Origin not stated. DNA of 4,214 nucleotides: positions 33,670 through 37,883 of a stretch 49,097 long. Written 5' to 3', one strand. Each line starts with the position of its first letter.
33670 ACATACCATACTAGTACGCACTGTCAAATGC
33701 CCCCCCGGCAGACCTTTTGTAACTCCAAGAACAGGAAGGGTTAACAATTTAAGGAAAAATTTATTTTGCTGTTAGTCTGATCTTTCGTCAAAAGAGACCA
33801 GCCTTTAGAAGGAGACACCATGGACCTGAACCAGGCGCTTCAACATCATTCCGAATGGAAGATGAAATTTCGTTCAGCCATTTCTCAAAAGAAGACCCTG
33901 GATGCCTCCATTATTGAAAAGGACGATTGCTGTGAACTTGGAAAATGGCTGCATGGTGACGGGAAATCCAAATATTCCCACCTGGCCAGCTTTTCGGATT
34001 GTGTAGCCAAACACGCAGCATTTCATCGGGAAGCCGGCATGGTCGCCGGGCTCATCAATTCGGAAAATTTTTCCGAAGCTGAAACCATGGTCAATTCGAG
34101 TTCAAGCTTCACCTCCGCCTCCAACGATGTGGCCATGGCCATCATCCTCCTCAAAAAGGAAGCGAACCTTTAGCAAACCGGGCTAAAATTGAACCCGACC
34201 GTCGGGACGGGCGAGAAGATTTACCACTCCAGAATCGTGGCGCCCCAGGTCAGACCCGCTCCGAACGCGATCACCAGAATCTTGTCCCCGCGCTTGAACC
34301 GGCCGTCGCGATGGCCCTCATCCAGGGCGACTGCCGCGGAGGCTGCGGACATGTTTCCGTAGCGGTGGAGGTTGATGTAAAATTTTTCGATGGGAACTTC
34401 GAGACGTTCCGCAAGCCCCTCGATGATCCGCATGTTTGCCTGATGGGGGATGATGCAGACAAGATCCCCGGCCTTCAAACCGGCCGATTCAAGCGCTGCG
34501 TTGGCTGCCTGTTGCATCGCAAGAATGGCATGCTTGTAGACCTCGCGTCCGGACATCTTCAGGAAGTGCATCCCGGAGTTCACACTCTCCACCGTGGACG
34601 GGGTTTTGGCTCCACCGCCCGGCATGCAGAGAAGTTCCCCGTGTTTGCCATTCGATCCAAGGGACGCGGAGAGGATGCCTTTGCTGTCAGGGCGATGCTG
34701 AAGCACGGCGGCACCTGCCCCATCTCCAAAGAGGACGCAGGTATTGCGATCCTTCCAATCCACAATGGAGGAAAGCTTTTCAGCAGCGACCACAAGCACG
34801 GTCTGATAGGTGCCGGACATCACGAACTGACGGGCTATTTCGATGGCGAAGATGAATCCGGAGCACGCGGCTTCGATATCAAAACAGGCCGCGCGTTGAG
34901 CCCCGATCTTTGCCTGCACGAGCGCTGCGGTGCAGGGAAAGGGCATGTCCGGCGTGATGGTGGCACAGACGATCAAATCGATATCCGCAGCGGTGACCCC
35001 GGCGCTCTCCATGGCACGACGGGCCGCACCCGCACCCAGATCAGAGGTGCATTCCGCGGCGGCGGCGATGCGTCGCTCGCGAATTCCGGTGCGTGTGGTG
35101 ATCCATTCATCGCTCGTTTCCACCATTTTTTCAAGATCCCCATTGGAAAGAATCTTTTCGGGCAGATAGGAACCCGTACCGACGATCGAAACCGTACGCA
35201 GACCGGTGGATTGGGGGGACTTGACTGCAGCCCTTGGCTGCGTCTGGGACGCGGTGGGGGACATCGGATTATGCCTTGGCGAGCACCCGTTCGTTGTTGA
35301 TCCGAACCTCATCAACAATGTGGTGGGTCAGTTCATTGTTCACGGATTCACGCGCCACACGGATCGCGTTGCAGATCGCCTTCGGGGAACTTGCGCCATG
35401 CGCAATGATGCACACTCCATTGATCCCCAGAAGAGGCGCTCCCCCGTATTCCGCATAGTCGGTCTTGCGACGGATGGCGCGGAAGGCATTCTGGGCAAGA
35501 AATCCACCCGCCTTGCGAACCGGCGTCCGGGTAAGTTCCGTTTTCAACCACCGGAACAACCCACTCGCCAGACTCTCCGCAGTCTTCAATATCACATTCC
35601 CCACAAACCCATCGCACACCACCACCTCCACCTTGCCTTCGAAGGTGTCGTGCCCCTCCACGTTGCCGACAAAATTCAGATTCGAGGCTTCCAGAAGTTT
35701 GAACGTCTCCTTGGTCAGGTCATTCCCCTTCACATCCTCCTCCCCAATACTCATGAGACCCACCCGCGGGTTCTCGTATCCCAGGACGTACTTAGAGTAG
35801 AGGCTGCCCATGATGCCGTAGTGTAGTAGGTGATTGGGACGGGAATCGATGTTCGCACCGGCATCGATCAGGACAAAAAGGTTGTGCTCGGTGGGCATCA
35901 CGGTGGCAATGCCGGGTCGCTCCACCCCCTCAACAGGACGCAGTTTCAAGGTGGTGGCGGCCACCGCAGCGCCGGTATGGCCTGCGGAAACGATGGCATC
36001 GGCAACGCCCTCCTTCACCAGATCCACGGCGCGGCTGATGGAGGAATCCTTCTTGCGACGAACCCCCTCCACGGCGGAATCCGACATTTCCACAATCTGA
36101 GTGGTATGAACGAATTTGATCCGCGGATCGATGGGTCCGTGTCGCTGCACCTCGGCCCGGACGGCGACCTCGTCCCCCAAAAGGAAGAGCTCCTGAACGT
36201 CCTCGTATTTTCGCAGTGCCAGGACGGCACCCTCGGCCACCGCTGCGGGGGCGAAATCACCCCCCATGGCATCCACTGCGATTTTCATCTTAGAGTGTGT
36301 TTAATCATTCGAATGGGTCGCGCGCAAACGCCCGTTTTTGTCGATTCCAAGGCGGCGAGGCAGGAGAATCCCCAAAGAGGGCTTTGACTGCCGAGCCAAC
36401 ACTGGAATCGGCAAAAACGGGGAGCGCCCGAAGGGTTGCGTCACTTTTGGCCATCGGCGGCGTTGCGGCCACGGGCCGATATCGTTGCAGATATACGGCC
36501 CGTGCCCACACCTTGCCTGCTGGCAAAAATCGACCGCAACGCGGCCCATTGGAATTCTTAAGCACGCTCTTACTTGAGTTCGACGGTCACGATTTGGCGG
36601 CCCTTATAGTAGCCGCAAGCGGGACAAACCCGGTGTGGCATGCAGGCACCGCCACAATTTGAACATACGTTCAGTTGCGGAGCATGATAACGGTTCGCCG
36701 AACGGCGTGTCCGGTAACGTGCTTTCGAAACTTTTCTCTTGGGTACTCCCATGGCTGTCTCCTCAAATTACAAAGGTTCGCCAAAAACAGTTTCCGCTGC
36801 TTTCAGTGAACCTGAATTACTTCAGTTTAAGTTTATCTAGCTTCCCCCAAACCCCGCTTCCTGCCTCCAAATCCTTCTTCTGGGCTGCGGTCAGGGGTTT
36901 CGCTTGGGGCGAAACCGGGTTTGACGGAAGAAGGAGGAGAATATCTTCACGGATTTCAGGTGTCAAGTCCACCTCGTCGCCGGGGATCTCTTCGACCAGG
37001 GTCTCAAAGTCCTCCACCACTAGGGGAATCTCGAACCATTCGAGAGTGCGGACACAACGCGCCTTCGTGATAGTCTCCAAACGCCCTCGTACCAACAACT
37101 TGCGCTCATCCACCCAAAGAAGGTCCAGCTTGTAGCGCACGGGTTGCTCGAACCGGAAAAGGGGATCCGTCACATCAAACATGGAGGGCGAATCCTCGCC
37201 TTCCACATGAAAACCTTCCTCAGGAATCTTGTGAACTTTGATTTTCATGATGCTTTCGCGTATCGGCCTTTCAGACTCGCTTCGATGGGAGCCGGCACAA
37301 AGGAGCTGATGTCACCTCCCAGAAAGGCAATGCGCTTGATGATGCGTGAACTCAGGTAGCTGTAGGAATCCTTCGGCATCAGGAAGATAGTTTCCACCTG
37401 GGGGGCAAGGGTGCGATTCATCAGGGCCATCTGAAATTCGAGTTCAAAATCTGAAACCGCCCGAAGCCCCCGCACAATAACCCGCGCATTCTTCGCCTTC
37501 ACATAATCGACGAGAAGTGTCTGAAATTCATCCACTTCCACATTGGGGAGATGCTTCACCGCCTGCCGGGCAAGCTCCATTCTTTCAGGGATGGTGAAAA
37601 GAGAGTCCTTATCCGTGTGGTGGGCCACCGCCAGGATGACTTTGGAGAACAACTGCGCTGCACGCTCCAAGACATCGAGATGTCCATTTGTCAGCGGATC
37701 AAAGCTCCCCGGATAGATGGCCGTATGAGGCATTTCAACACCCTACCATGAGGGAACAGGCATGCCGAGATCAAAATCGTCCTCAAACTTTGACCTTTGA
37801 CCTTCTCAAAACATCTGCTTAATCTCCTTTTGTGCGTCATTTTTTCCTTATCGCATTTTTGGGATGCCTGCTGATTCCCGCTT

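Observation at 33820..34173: Standalone CZB (zinc / hypochlorite-sensing) domain protein with no output domain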

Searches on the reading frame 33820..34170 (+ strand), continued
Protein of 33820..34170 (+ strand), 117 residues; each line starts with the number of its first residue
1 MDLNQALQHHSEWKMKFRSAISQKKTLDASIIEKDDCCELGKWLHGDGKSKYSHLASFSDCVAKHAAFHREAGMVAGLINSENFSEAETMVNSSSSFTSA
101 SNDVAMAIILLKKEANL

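Call 52: find_encoding_contigs(protein=P0001, flank=3000, max_places=3)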
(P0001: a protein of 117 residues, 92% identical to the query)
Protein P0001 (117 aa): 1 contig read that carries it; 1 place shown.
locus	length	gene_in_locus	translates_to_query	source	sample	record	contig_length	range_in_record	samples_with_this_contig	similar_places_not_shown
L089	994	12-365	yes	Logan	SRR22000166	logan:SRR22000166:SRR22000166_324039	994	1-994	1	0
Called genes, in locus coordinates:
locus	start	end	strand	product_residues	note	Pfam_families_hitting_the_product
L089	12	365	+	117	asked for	PF13682:CZB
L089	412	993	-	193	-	?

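Call 71: find_encoding_contigs(protein=P0007, flank=5000, max_places=2)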
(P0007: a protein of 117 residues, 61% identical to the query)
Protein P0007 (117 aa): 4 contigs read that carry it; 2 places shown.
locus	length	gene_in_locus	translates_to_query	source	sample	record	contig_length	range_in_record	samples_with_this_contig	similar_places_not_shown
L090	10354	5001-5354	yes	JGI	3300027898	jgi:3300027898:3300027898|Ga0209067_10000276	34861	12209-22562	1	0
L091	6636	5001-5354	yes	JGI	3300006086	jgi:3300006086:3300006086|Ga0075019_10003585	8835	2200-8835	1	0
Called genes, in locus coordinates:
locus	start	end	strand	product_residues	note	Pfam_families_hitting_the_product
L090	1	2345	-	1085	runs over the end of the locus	PF00873:ACR_tran, PF02355:SecD_SecF_C (weak)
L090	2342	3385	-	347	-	PF25919:BSH_CusB (faint), PF00364:Biotin_lipoyl (faint), PF25917:BSH_RND, PF25973:BSH_CzcB (weak), PF25954:Beta-barrel_RND_2, PF25989:YknX_C (weak)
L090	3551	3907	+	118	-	PF25213:HVO_A0261_N (weak), PF12840:HTH_20, PF01022:HTH_5, PF01047:MarR (faint), PF12802:MarR_2 (weak), PF09339:HTH_IclR (faint)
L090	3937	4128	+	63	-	PF11127:YgaP-like_TM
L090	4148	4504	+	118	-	PF02627:CMD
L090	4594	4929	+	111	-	PF00581:Rhodanese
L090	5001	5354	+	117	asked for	PF13682:CZB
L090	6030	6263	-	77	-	-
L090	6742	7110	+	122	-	PF07681:DoxX (weak), PF13564:DoxX_2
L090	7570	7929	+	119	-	PF20126:TumE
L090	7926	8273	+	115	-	PF01047:MarR (weak), PF12840:HTH_20, PF13463:HTH_27 (weak), PF25212:HVO_A0114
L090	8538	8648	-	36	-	-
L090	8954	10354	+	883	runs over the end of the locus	PF07715:Plug, PF00593:TonB_dep_Rec_b-barrel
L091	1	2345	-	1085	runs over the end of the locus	PF00873:ACR_tran, PF02355:SecD_SecF_C (weak)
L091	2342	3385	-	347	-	PF25919:BSH_CusB (faint), PF00364:Biotin_lipoyl (faint), PF25917:BSH_RND, PF25973:BSH_CzcB (weak), PF25954:Beta-barrel_RND_2, PF25989:YknX_C (weak)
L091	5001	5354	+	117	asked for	PF13682:CZB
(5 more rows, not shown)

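Call 72: find_encoding_contigs(protein=P0021, flank=5000, max_places=2)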
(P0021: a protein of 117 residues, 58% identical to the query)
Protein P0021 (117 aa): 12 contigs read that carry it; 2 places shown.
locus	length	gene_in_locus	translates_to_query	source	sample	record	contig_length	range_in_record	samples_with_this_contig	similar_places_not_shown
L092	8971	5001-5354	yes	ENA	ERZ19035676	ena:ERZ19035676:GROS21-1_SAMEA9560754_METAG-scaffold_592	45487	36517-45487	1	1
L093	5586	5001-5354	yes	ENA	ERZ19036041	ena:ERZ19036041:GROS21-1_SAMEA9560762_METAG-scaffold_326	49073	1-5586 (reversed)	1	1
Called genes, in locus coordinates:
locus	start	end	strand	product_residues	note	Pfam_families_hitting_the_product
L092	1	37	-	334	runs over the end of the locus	PF14715:FixP_N, PF13442:Cytochrome_CBB3, PF00034:Cytochrom_C, PF13442:Cytochrome_CBB3 (weak)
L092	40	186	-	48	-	PF05545:FixQ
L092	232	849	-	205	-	PF02433:FixO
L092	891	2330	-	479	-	PF00115:COX1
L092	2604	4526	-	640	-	PF13623:SurA_N_2, PF13624:SurA_N_3, PF13145:Rotamase_2, PF13616:Rotamase_3, PF00639:Rotamase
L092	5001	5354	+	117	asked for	PF13682:CZB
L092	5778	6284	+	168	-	-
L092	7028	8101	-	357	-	PF01076:Mob_Pre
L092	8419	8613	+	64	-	-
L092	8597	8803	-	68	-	-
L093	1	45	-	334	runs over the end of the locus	PF14715:FixP_N, PF13442:Cytochrome_CBB3, PF00034:Cytochrom_C, PF13442:Cytochrome_CBB3 (weak)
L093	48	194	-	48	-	PF05545:FixQ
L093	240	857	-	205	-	PF02433:FixO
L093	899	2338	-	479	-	PF00115:COX1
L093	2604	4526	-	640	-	PF13623:SurA_N_2, PF13624:SurA_N_3, PF13145:Rotamase_2, PF13616:Rotamase_3, PF00639:Rotamase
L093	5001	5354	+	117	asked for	PF13682:CZB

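Call 73: search_protein_families(library=pfam, proteins=[L036:8386-9477:+, L011:6619-7215:+, L035:6524-6925:+, L075:4807-5127:-, L077:8315-9817:-, L029:1609-2634:-, L084:6038-7288:+, L036:10192-11931:+, L011:6316-6606:+, L035:3814-6399:+], max_evalue=0.0001)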
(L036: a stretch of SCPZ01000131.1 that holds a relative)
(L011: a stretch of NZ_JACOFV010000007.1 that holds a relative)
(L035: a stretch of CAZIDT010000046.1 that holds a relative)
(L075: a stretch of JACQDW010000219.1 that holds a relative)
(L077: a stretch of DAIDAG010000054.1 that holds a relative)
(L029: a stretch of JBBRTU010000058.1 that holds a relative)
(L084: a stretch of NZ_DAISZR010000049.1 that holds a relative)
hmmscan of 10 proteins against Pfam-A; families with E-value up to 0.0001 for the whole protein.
L036:8386-9477:+ (364 aa): 2 families
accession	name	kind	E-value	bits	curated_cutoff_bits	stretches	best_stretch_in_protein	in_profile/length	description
PF00581.25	Rhodanese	-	1.6e-20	73.9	22.2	1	270-360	5-101/102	Rhodanese-like domain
PF00753.33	Lactamase_B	-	2.2e-13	51.1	22.7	1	102-172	120-196/196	Metallo-beta-lactamase superfamily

L011:6619-7215:+ (199 aa): 1 family
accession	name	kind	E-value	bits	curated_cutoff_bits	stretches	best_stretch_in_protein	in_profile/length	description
PF00753.33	Lactamase_B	-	6.9e-05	23.3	22.7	0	95-164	120-196/196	Metallo-beta-lactamase superfamily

L035:6524-6925:+ (134 aa): 1 family
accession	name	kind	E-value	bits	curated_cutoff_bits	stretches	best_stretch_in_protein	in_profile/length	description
PF00581.25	Rhodanese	-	4.2e-17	62.9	22.2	1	31-124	1-101/102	Rhodanese-like domain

L075:4807-5127:- (107 aa): 1 family
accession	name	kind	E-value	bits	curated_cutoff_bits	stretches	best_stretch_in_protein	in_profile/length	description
PF00581.25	Rhodanese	-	1.5e-20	74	22.2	1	11-98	4-101/102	Rhodanese-like domain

L077:8315-9817:- (501 aa): 2 families
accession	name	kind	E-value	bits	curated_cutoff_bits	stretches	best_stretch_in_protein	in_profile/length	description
PF00111.32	Fer2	-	6.1e-13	49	21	1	172-244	2-73/77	2Fe-2S iron-sulfur cluster binding domain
PF00970.30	FAD_binding_6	-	1.4e-05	25.7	21.1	1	272-363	3-97/99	Oxidoreductase FAD-binding domain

L029:1609-2634:- (342 aa): 2 families
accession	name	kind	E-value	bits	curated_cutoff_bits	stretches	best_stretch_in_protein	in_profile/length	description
PF00111.32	Fer2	-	2.4e-12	47.1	21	1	7-81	3-76/77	2Fe-2S iron-sulfur cluster binding domain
PF00970.30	FAD_binding_6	-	1.6e-10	41.7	21.1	1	106-197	3-97/99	Oxidoreductase FAD-binding domain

L084:6038-7288:+ (417 aa): 1 family
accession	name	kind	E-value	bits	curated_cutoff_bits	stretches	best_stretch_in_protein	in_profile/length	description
PF07992.20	Pyr_redox_2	-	4.6e-13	49.7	26.1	1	8-124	3-124/291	Pyridine nucleotide-disulphide oxidoreductase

L036:10192-11931:+ (580 aa): 2 families
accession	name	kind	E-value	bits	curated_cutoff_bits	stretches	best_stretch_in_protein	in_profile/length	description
PF00916.26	Sulfate_transp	-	1.8e-92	310.5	23.2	1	29-405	1-374/380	Sulfate permease family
PF01740.26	STAS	-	1.3e-15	57.5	22.6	1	464-562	4-98/106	STAS domain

L011:6316-6606:+ (97 aa): 1 family
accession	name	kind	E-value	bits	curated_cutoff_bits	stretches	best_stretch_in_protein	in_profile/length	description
PF09600.15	Cyd_oper_YbgE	-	4e-17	62.8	25.2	1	16-92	1-77/79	Cyd operon protein YbgE (Cyd_oper_YbgE)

L035:3814-6399:+ (862 aa): 10 families
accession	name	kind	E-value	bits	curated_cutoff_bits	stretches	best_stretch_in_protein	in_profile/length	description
PF08245.18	Mur_ligase_M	-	6.3e-21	75.7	24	1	475-686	1-199/200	Mur ligase middle domain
PF08443.16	RimK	-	3.3e-16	59.9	21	1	203-305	2-105/188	RimK-like ATP-grasp domain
PF02875.26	Mur_ligase_C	-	3.1e-14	54.4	28.4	1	713-838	1-123/127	Mur ligase, glutamate ligase domain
PF18921.5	Cyanophycin_syn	-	6.3e-12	45.9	27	1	35-124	15-113/115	Cyanophycin synthase-like N-terminal domain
PF14397.11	ATPgrasp_ST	-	3.8e-07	30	31.4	0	195-275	11-96/278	Sugar-transfer associated ATP-grasp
PF02786.22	CPSase_L_D2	-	7.1e-07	29.4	19.8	1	204-287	1-91/211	Carbamoyl-phosphate synthase L chain, ATP binding domain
PF13549.11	ATP-grasp_5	-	7.8e-07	29.1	27.6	1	205-270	12-82/221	ATP-grasp domain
PF02955.21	GSH-S_ATP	-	2e-05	24.5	23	0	242-307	34-104/175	Prokaryotic glutathione synthetase, ATP-grasp domain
PF07478.18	Dala_Dala_lig_C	-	7.5e-05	22.8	24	0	229-299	26-95/204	D-ala D-ala ligase C-terminus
PF02655.19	ATP-grasp_3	-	7.7e-05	23.3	23.2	0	203-296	2-80/160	ATP-grasp domain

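Call 77: search_dna_similar(query=window:33820-34170:+, collection=plasmids, mode=protein, max_rows=15)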
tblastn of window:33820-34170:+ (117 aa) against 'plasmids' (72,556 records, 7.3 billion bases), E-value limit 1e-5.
Records with a match: 1; places in all: 1; records where one place covers at least 80% of the query: 1.
Best place of each record, by identity: <60% 1.
By first word of the organism name: Diaphorobacter 1.
By predicted mobility (MOB-suite, as given by PLSDB): non-mobilizable 1.
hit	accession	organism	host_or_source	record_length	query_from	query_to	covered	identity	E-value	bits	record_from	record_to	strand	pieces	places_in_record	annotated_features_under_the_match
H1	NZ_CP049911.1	Diaphorobacter sp. HDW4A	Hydrophilus acuminatus,single bacterial ...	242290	1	114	97%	43.0%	3e-24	102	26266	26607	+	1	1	CZB domain-containing protein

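Call 78: search_dna_similar(query=window:33820-34170:+, collection=phages, mode=protein, max_rows=10)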
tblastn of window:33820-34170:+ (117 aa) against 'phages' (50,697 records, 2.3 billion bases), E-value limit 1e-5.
No match.

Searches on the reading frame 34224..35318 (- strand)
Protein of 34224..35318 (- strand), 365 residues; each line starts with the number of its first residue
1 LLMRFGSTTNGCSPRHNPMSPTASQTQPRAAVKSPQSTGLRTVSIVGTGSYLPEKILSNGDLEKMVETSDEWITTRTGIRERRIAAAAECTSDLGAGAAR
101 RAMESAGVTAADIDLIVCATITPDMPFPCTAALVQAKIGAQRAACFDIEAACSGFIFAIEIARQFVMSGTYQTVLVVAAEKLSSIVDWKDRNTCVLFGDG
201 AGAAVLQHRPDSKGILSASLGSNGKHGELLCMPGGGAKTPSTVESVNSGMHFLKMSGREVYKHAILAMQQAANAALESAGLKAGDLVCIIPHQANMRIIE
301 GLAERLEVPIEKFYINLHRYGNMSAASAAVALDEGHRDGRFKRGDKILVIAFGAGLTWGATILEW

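Call 3: search_protein_families(library=pfam, proteins=[window:34224-35318:-], max_evalue=0.01)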
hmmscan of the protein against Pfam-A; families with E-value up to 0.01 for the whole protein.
window:34224-35318:- (365 aa): 6 families
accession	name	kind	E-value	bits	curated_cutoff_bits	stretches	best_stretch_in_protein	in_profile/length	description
PF08541.16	ACP_syn_III_C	-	3.7e-34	117.2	26.6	1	276-365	1-90/90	3-Oxoacyl-[acyl-carrier-protein (ACP)] synthase III C terminal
PF08545.16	ACP_syn_III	-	3.7e-32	110.5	24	1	146-224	1-80/80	3-Oxoacyl-[acyl-carrier-protein (ACP)] synthase III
PF00108.29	Thiolase_N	-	9.9e-08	32.1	26.4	1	75-185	7-118/260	Thiolase, N-terminal domain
PF22691.2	Thiolase_C_1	-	0.0028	17.8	28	0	81-116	6-41/144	Thiolase C-terminal domain-like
PF08392.18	FAE1_CUT1_RppA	-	0.0057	16.5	27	1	82-186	74-179/290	FAE1/Type III polyketide synthase-like protein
PF02797.21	Chal_sti_synt_C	-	0.0099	16.3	27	0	260-362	34-146/151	Chalcone and stilbene synthases, C-terminal domain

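Call 75: find_homologous_proteins(query=window:34224-35264:-, max_evalue=1e-50)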
Query window:34224-35264:- (347 aa): 8000 proteins with E <= 1e-50 among 8000 candidates; the best 120 are listed.
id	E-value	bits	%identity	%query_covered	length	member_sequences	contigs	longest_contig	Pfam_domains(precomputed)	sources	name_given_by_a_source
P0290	1.6e-225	765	100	100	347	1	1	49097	PF08545.17,PF00108.30,PF08541.17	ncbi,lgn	-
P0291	6.8e-182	622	80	100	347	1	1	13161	PF08545.17,PF00108.30,PF08541.17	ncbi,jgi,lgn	-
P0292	3.6e-161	554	74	94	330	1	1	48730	PF08545.17,PF00108.30,PF08541.17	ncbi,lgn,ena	-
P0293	4.6e-161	554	74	94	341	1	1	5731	PF08545.17,PF00108.30,PF08541.17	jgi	jgi:3-oxoacyl-[acyl-carrier-protein] synthase-3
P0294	3.6e-160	551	74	94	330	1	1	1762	PF08545.17,PF00108.30,PF08541.17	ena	-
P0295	1.3e-159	549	73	96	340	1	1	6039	PF08545.17,PF00108.30,PF08541.17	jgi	jgi:3-oxoacyl-[acyl-carrier-protein] synthase III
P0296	4.9e-158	544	70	97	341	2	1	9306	PF08545.17,PF00108.30,PF08541.17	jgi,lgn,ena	-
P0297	1.9e-157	542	73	93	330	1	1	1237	PF08545.17,PF00108.30,PF08541.17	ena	-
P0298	1.9e-157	542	70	96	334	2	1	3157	PF08545.17,PF00108.30,PF08541.17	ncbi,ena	-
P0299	2.0e-157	542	73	94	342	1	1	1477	PF08545.17,PF00108.30,PF08541.17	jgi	jgi:3-oxoacyl-[acyl-carrier-protein] synthase-3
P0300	2.8e-157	541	71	93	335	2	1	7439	PF08545.17,PF00108.30,PF08541.17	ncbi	-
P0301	2.8e-156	538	73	94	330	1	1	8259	PF08545.17,PF00108.30,PF08541.17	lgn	-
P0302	3.9e-156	537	70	97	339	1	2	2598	PF08545.17,PF00108.30,PF08541.17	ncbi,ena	-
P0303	6.0e-156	537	71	97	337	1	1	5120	PF08545.17,PF00108.30,PF08541.17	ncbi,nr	ncbi:MAG: ketoacyl-ACP synthase III [Verrucomicrobia bacterium]|nr:ketoacyl-ACP synthase III [Verruc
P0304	9.2e-156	536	73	94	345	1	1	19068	PF08545.17,PF00108.30,PF08541.17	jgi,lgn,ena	-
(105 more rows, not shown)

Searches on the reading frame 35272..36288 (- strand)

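Call 61: search_protein_families(library=pfam, proteins=[window:35272-36288:-], max_evalue=0.0001)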
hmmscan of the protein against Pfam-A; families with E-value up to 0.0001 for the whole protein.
window:35272-36288:- (339 aa): 1 family
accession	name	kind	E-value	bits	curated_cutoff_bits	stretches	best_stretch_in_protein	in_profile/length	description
PF02504.20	FA_synthesis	-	7.4e-109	364.2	29.1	1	1-320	1-321/324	Fatty acid synthesis protein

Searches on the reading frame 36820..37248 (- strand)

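Call 61: search_protein_families(library=pfam, proteins=[window:36820-37248:-], max_evalue=0.0001)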
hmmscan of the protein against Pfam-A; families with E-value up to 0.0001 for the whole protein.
window:36820-37248:- (143 aa): 1 family
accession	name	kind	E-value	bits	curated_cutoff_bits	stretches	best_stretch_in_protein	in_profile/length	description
PF02620.22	YceD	-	1.4e-07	32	33.2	0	87-130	53-99/119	Large ribosomal RNA subunit accumulation protein YceD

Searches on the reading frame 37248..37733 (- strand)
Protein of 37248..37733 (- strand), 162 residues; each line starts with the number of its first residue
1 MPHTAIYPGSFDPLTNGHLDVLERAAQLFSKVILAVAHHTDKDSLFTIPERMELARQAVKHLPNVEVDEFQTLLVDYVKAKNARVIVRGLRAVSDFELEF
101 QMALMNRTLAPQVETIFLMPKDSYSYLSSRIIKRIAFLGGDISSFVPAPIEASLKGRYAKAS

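Call 61: search_protein_families(library=pfam, proteins=[window:37248-37733:-], max_evalue=0.0001)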
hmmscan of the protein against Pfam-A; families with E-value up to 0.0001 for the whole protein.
window:37248-37733:- (162 aa): 2 families
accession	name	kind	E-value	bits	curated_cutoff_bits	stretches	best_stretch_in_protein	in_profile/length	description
PF01467.32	CTP_transf_like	-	1.4e-29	103.4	21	1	6-134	1-132/133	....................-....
PF08218.17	Citrate_ly_lig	-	2.4e-06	27.8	20.9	1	12-113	9-106/182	Citrate lyase ligase C-terminal domain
